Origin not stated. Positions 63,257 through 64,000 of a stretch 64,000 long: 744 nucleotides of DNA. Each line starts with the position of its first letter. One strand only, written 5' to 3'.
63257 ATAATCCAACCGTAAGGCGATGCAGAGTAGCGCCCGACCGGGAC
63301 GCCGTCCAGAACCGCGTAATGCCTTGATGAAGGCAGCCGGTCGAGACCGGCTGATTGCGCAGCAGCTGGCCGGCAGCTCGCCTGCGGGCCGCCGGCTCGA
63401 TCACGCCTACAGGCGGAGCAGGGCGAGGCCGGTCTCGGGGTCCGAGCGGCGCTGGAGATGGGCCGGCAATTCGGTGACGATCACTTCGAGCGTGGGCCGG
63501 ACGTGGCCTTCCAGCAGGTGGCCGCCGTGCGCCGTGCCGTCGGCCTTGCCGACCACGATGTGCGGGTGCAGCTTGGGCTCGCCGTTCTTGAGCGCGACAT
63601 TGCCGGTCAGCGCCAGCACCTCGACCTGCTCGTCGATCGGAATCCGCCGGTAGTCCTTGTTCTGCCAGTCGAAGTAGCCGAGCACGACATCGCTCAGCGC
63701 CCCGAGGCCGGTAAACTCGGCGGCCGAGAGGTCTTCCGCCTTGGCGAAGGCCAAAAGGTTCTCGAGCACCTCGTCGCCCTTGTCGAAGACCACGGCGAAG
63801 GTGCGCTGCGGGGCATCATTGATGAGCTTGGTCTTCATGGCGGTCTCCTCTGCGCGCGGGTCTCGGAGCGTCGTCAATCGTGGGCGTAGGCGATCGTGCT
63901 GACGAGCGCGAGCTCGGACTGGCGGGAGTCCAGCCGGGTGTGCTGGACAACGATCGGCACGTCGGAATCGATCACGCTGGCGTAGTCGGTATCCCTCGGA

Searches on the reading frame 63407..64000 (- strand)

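Call 41: search_protein_families(library=pfam, proteins=[window:63407-64000:-], max_evalue=0.001)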
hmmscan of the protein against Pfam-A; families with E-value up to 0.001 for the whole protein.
window:63407-64000:- (197 aa): 1 family
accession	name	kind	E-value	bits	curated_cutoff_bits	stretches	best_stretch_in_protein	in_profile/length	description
PF03479.20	PCC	-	5.2e-31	107.8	25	1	66-179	1-116/117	Plants and Prokaryotes Conserved (PCC) domain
